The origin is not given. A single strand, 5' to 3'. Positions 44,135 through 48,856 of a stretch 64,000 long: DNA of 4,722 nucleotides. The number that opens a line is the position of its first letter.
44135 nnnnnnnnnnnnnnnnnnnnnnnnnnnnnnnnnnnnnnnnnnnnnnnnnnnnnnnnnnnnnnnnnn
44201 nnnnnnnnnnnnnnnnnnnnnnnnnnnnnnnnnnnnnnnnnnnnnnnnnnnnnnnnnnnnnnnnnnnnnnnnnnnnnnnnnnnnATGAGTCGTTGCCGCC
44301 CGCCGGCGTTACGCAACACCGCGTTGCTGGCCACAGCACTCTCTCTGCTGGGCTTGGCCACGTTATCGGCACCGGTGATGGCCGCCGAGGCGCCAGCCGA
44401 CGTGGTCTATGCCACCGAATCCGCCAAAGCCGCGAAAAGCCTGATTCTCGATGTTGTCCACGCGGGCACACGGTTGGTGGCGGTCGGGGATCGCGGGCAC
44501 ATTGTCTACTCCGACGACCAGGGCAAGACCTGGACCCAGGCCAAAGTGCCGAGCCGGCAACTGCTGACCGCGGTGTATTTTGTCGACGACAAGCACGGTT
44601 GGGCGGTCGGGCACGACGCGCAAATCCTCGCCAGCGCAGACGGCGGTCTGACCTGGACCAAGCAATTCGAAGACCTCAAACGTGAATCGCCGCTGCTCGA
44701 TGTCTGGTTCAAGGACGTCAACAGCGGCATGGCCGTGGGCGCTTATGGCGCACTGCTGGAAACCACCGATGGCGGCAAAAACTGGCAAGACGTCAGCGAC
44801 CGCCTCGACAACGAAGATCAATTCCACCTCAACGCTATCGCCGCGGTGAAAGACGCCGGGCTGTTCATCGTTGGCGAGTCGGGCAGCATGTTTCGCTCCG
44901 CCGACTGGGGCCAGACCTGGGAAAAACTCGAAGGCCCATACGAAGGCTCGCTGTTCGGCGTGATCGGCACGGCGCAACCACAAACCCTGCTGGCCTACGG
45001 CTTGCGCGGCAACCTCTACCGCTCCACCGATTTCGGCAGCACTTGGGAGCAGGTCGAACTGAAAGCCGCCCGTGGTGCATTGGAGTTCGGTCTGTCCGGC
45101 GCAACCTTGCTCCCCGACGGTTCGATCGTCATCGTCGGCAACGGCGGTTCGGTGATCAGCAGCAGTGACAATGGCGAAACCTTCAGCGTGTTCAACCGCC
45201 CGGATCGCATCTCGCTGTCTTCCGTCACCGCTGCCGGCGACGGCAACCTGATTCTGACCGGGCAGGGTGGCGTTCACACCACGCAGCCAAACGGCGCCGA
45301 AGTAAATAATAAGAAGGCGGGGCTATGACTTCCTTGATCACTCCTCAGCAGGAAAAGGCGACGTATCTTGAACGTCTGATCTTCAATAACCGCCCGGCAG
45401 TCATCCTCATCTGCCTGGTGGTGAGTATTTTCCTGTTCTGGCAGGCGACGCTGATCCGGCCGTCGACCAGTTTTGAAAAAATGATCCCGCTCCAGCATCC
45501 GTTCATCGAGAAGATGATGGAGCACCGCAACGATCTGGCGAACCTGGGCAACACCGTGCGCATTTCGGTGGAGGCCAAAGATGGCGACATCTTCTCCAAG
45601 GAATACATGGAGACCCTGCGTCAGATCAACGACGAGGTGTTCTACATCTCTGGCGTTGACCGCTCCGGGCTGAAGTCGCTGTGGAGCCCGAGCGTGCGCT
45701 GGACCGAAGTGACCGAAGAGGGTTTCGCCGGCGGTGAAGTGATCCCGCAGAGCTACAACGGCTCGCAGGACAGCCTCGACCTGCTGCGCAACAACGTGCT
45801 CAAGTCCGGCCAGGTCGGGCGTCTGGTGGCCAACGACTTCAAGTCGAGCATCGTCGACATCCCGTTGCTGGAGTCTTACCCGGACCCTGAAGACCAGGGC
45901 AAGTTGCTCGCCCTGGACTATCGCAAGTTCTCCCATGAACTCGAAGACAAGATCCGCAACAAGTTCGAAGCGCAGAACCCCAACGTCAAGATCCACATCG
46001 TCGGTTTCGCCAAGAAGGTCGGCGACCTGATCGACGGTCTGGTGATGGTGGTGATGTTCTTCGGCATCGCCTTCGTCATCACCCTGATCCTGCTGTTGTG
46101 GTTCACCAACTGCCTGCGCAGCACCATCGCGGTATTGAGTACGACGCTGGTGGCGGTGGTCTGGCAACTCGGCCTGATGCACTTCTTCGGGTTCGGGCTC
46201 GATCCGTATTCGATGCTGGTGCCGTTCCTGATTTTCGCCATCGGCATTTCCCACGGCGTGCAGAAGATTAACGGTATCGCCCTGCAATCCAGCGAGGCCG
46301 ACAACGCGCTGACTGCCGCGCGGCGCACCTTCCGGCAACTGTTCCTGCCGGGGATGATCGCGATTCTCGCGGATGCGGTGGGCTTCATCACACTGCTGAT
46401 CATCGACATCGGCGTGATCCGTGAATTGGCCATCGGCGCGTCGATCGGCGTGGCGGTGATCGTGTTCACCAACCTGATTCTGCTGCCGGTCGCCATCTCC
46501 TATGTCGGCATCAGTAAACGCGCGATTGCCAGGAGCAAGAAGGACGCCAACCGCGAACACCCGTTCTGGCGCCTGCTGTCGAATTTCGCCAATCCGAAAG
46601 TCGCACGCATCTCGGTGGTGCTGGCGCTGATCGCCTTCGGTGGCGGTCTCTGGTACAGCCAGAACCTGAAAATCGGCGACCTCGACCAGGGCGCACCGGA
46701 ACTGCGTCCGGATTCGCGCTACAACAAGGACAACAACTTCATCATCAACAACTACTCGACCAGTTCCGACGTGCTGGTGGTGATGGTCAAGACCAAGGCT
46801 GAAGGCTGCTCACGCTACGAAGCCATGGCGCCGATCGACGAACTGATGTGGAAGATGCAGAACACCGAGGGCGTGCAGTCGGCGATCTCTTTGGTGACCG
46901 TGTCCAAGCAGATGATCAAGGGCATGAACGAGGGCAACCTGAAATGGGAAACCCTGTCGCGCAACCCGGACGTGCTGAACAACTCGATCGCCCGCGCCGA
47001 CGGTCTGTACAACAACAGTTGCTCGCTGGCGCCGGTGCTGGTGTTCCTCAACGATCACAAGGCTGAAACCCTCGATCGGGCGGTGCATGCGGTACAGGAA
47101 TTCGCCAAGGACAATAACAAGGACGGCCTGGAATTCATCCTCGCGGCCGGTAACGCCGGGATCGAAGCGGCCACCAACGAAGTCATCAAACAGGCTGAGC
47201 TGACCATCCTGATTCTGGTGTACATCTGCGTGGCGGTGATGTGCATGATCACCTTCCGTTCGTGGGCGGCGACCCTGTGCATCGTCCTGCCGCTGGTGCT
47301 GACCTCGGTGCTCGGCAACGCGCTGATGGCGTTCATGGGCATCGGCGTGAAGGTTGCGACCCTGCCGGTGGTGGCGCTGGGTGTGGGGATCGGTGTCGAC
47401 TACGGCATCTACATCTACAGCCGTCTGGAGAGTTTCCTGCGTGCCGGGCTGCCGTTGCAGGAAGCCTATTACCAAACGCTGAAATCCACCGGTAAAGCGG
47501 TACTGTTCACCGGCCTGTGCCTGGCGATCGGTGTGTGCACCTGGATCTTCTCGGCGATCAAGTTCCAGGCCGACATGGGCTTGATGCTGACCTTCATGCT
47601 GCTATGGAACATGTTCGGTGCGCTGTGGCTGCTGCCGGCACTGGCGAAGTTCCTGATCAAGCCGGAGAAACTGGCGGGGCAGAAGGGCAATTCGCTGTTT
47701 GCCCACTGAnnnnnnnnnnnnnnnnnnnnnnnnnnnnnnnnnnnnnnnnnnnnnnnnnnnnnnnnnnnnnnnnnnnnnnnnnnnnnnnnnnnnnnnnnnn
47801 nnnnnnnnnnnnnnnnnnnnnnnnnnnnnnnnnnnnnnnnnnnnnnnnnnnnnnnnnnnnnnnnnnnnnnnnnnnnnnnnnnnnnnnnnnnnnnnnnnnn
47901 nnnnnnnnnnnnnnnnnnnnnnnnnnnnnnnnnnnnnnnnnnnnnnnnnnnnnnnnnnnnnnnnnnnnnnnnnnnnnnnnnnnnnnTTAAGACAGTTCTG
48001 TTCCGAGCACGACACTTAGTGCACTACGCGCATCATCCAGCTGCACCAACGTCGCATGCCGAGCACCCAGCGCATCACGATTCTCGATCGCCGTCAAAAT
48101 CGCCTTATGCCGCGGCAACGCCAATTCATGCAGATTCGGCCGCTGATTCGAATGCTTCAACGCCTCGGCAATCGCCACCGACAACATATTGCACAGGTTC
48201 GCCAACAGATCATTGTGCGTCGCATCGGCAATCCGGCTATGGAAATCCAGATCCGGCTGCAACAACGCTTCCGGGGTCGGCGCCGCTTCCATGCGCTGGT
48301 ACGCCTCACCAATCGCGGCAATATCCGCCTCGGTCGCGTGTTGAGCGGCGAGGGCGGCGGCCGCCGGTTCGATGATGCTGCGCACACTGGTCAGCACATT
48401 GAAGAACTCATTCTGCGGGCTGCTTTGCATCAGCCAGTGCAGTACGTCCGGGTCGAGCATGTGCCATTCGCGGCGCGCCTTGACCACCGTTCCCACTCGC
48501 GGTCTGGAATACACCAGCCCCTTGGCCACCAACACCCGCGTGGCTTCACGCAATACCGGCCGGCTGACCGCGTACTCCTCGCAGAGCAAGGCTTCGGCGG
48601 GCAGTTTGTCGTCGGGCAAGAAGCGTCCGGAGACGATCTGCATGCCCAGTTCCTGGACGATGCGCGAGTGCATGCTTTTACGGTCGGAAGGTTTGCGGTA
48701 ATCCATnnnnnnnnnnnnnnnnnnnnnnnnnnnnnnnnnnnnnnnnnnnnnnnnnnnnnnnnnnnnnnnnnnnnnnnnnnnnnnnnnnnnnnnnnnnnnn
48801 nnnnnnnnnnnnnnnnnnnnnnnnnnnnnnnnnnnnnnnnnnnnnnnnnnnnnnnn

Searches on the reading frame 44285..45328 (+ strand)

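Call 27: search_protein_families(library=pfam, proteins=[window:44285-45328:+], max_evalue=1e-8)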
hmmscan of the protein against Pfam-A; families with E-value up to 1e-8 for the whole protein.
window:44285-45328:+ (347 aa): 4 families
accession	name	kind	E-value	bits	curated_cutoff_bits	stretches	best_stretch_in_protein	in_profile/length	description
PF14870.12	PSII_BNR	-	1.6e-28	100.3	27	1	130-256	13-139/303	Photosynthesis system II assembly factor YCF48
PF15902.12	Sortilin-Vps10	-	3.7e-17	62.7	33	0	157-258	3-113/446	Sortilin, neurotensin receptor 3,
PF02012.26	BNR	-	8.2e-11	40.7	27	0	75-84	2-11/12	BNR/Asp-box repeat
PF19755.4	DUF6242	-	1.3e-09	38.7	29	0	46-124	142-217/217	Domain of unknown function (DUF6242)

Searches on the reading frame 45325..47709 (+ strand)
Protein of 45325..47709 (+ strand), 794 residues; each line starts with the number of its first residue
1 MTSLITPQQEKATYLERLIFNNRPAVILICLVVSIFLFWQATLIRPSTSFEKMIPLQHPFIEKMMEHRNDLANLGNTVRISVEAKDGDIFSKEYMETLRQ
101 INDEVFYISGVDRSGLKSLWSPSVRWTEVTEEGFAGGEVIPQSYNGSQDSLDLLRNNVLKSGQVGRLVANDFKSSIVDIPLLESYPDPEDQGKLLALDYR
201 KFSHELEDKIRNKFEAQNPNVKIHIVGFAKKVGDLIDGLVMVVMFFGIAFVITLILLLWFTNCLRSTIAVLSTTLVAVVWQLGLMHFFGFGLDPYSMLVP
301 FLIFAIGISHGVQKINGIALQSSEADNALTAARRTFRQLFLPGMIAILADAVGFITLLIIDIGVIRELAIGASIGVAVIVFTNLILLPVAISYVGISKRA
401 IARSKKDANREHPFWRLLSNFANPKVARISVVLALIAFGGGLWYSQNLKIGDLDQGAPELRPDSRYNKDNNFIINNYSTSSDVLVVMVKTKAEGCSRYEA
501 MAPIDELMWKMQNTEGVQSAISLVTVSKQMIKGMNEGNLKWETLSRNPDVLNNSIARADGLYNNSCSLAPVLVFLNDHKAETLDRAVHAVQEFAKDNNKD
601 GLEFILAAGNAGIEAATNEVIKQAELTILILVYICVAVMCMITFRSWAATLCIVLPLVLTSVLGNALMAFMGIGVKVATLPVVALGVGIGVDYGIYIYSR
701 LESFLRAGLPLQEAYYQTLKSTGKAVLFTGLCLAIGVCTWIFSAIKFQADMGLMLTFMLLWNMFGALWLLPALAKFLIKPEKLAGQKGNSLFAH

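Call 27: search_protein_families(library=pfam, proteins=[window:45325-47709:+], max_evalue=1e-8)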
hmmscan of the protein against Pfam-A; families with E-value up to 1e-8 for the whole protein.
window:45325-47709:+ (794 aa): 1 family
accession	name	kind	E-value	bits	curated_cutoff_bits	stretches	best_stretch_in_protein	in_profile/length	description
PF03176.21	MMPL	-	2.5e-32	112.6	20.5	1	479-776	25-301/333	MMPL family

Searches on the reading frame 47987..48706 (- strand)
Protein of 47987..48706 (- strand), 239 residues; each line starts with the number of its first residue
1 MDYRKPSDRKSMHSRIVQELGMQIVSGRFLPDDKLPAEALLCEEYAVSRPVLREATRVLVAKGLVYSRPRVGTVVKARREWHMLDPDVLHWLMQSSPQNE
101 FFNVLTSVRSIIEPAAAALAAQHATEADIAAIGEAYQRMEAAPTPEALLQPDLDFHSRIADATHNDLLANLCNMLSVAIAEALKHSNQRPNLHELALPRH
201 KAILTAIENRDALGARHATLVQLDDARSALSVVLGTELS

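Call 27: search_protein_families(library=pfam, proteins=[window:47987-48706:-], max_evalue=1e-8)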
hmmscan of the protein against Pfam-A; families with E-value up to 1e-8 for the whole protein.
window:47987-48706:- (239 aa): 2 families
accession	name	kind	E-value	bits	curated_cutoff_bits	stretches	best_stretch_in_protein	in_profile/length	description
PF07729.17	FCD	-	1e-23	84.5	24.3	1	106-220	3-120/125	FCD domain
PF00392.27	GntR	-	2e-18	66.2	27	1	14-75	3-64/64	Bacterial regulatory proteins, gntR family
